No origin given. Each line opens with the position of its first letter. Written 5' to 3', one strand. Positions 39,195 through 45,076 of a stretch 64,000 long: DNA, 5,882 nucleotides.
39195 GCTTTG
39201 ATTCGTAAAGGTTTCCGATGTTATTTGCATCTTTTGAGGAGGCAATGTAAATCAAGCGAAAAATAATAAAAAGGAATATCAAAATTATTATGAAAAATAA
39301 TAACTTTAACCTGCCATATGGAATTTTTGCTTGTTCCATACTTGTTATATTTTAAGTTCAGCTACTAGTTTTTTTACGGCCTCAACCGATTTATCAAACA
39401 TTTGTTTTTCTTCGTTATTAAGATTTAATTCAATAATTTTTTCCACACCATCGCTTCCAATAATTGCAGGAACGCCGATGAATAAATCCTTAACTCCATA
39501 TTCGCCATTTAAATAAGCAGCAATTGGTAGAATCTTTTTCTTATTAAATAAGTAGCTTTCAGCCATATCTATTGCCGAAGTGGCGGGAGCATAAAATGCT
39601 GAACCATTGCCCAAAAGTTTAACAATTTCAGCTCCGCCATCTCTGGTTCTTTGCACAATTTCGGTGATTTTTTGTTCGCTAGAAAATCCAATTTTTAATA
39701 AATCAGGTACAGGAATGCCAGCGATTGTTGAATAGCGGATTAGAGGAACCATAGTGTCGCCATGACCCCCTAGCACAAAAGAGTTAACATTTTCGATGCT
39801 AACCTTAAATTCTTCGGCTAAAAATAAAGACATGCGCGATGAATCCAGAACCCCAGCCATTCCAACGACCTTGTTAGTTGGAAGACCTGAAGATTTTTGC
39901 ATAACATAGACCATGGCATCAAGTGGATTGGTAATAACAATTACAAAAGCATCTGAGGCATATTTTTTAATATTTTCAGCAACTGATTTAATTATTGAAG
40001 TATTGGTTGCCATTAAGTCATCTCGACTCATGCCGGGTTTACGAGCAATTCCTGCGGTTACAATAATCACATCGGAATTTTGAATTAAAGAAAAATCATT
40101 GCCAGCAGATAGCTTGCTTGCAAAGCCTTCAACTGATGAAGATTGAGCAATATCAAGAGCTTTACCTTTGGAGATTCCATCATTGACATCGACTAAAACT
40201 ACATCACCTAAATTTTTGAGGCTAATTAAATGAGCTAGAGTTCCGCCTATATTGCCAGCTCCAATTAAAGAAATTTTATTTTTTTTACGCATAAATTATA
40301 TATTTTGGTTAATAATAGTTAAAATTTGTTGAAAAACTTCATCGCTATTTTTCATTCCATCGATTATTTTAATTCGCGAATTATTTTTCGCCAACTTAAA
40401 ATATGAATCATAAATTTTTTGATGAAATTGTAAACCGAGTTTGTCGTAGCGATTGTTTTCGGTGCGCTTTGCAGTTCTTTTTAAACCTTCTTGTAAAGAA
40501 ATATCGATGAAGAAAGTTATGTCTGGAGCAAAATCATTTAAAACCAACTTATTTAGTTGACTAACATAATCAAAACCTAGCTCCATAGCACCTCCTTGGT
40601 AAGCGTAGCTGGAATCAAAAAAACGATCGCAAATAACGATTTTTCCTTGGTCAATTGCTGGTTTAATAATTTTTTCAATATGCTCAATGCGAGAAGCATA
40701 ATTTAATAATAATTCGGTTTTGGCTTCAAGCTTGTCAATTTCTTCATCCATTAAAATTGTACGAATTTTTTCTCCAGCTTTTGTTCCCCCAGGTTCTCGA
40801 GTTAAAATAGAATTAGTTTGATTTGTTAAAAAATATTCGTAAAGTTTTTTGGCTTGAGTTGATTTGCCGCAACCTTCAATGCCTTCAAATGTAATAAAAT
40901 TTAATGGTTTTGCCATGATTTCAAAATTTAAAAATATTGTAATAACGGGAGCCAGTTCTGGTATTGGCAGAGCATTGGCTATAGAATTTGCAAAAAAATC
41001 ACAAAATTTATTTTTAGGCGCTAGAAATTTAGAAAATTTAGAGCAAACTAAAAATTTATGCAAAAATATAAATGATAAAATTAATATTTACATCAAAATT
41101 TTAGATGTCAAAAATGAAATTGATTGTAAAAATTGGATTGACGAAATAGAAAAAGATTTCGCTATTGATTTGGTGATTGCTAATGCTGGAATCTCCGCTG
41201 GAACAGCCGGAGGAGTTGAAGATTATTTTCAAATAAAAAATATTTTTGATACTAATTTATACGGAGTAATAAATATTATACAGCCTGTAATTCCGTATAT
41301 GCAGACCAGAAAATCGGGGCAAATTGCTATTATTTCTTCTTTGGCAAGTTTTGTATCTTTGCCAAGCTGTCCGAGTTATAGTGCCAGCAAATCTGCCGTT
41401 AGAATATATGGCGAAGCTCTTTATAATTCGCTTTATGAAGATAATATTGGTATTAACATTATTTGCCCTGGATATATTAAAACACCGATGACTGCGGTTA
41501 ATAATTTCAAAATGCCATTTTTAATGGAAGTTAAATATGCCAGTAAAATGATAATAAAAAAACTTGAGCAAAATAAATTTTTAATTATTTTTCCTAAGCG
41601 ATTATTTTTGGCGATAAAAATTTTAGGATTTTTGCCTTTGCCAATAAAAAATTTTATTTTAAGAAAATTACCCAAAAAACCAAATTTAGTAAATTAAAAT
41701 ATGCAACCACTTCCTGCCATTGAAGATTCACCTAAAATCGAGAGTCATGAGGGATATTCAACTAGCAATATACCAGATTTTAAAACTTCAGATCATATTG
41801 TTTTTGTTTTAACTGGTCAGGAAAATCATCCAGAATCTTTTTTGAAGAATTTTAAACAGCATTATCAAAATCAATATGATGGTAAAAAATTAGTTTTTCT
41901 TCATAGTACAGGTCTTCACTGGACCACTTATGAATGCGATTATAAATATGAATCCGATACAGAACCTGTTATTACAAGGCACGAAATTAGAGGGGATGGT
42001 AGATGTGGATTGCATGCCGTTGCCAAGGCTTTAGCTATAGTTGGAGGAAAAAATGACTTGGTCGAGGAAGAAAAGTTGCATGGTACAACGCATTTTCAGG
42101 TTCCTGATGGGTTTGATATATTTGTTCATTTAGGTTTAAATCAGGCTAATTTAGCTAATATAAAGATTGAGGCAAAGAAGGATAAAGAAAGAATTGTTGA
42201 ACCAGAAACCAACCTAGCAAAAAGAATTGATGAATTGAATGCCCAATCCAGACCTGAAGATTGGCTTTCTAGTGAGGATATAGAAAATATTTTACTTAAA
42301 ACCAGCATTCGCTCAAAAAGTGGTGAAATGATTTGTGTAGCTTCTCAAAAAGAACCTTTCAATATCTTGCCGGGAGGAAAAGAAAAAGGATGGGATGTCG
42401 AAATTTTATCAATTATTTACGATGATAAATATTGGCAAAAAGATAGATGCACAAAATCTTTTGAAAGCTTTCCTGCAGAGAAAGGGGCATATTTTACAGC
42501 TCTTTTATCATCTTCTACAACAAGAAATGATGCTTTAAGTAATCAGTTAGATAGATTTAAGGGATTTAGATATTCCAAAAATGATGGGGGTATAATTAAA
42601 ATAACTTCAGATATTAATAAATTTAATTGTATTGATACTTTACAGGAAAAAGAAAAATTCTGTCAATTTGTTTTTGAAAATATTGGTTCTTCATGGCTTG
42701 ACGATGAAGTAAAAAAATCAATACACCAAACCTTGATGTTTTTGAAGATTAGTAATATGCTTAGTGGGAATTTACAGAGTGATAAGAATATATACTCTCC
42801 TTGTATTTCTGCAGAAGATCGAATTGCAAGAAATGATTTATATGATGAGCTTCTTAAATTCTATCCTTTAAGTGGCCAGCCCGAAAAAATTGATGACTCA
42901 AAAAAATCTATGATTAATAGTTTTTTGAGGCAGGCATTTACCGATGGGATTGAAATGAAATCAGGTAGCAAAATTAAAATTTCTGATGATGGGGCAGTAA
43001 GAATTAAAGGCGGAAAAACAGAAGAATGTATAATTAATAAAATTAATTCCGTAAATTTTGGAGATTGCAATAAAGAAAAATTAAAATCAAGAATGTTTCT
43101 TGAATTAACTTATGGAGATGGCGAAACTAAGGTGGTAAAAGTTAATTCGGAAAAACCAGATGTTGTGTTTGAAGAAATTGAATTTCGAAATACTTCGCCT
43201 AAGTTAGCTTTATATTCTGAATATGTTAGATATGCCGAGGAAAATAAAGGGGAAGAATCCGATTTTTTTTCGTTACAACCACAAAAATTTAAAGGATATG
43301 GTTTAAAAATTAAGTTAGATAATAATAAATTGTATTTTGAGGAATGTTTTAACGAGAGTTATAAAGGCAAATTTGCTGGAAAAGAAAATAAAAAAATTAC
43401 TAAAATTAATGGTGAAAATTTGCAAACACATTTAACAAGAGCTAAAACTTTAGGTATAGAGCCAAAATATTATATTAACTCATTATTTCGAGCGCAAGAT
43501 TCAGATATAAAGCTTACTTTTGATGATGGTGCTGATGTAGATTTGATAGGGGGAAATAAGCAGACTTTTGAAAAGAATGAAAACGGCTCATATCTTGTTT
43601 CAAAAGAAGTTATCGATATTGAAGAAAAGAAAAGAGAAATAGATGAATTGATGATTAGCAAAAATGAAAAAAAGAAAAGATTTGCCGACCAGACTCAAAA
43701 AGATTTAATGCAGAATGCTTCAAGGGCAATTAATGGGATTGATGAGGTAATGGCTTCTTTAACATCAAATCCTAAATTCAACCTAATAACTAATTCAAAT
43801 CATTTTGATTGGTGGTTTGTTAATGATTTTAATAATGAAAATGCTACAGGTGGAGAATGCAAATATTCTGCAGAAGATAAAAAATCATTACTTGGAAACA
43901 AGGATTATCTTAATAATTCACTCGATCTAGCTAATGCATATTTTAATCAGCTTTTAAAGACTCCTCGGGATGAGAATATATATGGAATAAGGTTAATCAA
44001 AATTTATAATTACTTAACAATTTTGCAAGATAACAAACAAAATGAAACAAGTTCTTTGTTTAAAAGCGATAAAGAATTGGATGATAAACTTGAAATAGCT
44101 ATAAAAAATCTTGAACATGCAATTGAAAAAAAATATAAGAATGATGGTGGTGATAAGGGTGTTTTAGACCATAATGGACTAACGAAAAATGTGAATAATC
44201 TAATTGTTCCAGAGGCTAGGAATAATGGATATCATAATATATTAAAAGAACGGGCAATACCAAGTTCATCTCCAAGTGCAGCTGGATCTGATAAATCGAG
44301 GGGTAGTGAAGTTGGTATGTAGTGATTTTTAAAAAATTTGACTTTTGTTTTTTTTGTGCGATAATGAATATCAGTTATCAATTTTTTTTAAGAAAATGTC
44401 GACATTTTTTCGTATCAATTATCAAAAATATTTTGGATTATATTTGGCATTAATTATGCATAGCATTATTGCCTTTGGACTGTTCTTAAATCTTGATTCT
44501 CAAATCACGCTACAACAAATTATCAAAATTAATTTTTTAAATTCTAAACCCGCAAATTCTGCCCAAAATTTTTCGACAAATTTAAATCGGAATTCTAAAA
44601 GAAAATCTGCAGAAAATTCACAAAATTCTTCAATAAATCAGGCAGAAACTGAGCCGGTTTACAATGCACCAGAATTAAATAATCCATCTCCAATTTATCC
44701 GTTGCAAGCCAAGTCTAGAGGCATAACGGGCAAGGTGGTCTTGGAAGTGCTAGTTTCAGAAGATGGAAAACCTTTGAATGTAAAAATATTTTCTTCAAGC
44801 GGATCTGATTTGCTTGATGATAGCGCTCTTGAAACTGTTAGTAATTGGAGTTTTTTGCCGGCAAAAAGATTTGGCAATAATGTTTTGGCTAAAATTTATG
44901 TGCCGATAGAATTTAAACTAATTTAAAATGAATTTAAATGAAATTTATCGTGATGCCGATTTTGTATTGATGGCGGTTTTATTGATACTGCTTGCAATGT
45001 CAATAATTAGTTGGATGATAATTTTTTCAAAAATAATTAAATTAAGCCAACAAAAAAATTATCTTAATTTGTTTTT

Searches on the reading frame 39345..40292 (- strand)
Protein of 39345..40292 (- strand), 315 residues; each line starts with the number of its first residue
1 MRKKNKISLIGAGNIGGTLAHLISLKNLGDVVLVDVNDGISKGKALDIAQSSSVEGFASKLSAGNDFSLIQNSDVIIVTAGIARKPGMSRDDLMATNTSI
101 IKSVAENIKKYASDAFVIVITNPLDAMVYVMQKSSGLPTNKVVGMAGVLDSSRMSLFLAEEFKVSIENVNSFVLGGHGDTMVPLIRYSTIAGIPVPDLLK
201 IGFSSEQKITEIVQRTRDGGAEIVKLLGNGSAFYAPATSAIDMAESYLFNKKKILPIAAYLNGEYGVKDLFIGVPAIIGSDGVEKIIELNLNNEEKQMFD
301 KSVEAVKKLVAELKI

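Call 22: search_protein_families(library=pfam, max_evalue=0.000001, proteins=[window:39345-40292:-])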
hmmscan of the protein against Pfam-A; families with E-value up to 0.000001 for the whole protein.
window:39345-40292:- (315 aa): 2 families
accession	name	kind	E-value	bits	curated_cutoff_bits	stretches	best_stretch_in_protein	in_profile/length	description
PF00056.29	Ldh_1_N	-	3.9e-39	134.3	27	1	6-144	2-141/141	lactate/malate dehydrogenase, NAD binding domain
PF02866.23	Ldh_1_C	-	2.4e-36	125.8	22.6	1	149-310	3-167/174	lactate/malate dehydrogenase, alpha/beta C-terminal domain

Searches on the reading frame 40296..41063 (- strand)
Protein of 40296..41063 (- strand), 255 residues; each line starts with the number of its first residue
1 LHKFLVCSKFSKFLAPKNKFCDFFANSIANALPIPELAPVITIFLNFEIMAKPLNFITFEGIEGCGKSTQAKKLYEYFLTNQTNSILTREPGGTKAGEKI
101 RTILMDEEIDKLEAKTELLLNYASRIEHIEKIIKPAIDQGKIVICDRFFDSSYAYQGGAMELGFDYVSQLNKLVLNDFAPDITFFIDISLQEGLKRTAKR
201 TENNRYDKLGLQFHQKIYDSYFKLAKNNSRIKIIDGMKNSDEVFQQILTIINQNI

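Call 23: search_protein_families(library=pfam, max_evalue=0.000001, proteins=[window:40296-41063:-])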
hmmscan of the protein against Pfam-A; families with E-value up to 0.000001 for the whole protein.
window:40296-41063:- (255 aa): 1 family
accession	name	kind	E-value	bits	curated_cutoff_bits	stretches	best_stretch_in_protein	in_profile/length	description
PF02223.23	Thymidylate_kin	-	1.5e-51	175.1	27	1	59-247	1-185/185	Thymidylate kinase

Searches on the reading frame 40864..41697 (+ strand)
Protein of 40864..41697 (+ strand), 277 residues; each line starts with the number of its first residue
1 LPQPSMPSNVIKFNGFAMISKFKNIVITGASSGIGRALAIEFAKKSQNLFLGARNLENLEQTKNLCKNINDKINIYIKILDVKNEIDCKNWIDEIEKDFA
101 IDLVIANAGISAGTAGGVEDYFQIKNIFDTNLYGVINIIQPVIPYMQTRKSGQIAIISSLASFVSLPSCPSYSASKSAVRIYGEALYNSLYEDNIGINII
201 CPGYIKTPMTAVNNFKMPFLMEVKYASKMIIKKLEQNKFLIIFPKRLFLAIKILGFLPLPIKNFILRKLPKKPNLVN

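Call 23: search_protein_families(library=pfam, max_evalue=0.000001, proteins=[window:40864-41697:+])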
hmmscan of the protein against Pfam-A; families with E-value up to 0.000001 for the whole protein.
window:40864-41697:+ (277 aa): 2 families
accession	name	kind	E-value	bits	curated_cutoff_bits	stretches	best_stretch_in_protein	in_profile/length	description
PF00106.31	adh_short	-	1.1e-42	146.2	26.6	1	23-212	1-189/195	short chain dehydrogenase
PF13561.12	adh_short_C2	-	5.1e-28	98.7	27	1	29-213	1-184/236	Enoyl-(Acyl carrier protein) reductase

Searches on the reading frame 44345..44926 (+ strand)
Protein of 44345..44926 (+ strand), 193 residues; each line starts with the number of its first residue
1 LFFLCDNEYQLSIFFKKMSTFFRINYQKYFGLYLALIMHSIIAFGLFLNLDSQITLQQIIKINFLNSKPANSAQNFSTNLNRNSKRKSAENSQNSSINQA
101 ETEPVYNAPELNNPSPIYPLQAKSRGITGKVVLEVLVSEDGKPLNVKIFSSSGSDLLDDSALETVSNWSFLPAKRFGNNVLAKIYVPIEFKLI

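Call 23: search_protein_families(library=pfam, max_evalue=0.000001, proteins=[window:44345-44926:+])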
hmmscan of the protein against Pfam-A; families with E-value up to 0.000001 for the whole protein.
window:44345-44926:+ (193 aa): 1 family
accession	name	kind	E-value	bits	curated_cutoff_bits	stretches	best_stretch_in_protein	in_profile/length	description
PF03544.19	TonB_C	-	9.8e-24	84.1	24.6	1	115-192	2-79/79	Gram-negative bacterial TonB protein C-terminal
